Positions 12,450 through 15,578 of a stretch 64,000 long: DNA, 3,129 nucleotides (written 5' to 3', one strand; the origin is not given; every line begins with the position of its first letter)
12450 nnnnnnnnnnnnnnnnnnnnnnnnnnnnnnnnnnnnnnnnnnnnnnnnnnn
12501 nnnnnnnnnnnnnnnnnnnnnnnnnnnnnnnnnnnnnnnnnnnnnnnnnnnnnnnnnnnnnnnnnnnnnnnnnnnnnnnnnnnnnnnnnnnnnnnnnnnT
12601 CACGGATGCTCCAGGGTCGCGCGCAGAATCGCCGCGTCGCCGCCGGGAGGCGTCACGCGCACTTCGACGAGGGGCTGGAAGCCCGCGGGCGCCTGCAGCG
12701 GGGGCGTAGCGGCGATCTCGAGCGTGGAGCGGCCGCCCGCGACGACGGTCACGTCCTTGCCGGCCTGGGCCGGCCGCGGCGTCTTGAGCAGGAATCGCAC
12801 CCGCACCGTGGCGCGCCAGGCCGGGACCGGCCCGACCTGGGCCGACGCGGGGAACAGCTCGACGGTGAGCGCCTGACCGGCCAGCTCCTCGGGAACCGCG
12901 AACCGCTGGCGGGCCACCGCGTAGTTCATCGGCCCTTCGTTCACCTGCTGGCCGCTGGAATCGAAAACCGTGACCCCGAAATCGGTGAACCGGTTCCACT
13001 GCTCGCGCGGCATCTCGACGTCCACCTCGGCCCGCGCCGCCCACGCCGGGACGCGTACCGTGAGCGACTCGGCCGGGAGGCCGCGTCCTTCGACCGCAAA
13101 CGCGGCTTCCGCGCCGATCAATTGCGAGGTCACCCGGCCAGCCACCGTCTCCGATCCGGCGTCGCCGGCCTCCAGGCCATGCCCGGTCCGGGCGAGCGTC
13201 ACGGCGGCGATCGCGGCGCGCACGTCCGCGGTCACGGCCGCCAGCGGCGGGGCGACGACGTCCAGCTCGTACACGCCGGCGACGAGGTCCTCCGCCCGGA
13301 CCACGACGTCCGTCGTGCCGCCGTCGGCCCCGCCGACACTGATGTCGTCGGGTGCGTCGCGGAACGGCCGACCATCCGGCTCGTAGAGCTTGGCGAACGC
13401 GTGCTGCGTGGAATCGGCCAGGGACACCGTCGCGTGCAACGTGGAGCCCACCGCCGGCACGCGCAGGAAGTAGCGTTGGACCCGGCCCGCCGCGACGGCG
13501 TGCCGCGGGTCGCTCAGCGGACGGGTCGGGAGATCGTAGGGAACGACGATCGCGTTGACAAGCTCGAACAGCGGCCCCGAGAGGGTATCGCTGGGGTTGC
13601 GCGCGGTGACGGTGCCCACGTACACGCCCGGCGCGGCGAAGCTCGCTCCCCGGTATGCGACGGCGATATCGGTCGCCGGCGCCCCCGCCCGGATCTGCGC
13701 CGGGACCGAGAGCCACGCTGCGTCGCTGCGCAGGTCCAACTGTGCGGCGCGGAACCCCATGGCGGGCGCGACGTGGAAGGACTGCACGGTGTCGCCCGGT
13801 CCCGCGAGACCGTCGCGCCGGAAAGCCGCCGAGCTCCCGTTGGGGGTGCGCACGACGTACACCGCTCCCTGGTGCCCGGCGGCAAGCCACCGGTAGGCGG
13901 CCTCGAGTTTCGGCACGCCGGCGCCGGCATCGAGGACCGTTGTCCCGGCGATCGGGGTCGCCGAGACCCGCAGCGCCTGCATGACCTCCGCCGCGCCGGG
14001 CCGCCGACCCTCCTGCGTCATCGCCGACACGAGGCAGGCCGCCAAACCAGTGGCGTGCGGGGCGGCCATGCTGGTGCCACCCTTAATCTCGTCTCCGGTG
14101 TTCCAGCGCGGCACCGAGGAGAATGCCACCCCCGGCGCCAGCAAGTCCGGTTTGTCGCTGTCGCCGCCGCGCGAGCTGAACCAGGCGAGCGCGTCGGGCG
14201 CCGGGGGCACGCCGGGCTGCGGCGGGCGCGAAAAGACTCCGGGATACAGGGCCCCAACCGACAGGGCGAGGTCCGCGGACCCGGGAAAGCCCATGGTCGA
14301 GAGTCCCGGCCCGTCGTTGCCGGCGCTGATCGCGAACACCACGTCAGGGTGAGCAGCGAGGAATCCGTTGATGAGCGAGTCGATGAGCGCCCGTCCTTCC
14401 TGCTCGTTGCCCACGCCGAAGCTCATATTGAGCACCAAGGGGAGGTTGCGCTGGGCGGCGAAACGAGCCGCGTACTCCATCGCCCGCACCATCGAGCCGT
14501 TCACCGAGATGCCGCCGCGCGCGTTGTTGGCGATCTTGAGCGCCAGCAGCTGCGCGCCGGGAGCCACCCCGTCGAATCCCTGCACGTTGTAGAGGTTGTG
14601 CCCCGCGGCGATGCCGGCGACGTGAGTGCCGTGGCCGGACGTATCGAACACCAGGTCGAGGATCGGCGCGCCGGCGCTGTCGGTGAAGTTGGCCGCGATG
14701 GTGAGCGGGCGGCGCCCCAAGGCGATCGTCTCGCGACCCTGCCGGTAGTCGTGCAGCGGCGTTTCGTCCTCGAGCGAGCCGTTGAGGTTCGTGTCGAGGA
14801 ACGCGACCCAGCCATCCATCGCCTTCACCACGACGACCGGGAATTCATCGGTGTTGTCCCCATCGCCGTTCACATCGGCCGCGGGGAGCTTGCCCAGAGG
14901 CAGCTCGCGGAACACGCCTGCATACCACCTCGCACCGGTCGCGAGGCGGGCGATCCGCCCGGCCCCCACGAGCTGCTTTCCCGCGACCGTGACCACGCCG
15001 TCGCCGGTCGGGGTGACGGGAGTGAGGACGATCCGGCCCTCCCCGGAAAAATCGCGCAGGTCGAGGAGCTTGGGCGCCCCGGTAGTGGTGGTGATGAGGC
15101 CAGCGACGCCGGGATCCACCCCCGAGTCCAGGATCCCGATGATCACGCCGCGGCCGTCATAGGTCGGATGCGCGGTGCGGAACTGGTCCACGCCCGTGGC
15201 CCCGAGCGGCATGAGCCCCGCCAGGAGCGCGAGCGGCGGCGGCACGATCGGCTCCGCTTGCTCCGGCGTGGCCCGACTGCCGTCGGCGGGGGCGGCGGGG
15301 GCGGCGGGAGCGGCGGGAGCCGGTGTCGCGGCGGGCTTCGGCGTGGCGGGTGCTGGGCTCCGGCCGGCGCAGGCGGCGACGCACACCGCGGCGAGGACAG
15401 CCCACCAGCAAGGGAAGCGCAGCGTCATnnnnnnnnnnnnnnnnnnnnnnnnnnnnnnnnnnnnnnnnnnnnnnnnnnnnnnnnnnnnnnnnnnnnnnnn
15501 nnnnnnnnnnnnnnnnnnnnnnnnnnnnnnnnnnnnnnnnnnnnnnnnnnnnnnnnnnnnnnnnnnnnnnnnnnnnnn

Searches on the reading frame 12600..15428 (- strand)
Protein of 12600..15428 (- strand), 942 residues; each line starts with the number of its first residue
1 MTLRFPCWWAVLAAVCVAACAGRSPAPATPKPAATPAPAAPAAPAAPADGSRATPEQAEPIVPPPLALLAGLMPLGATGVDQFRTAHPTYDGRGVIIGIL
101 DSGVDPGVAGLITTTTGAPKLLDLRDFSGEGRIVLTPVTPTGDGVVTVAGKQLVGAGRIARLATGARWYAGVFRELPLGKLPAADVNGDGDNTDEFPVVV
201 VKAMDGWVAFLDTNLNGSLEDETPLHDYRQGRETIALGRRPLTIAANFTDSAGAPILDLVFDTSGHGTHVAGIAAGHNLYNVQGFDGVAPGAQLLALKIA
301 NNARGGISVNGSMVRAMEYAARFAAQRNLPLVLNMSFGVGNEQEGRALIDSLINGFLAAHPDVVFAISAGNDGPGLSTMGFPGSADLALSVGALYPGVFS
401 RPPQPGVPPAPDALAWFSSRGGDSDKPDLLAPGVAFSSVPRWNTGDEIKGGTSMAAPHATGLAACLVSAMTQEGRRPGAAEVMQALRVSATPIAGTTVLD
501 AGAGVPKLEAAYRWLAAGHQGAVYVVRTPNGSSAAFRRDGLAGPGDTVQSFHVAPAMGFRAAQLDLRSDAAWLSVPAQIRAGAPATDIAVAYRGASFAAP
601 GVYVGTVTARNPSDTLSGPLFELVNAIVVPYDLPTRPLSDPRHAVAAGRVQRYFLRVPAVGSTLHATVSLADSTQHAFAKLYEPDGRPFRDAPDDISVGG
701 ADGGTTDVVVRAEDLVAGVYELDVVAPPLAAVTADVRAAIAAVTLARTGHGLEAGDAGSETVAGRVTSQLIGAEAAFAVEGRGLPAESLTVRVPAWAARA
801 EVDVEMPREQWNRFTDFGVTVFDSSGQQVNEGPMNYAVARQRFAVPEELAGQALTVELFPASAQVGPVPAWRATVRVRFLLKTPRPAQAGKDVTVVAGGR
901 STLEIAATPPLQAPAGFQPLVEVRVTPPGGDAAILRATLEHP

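Call 6: search_protein_families(library=pfam, proteins=[window:12600-15428:-], max_evalue=0.01)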
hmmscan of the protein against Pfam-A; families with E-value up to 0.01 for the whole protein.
window:12600-15428:- (942 aa): 1 family
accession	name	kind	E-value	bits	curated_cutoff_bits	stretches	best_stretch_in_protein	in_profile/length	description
PF00082.27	Peptidase_S8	-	1.6e-34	120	21.8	1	92-490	1-272/288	Subtilase family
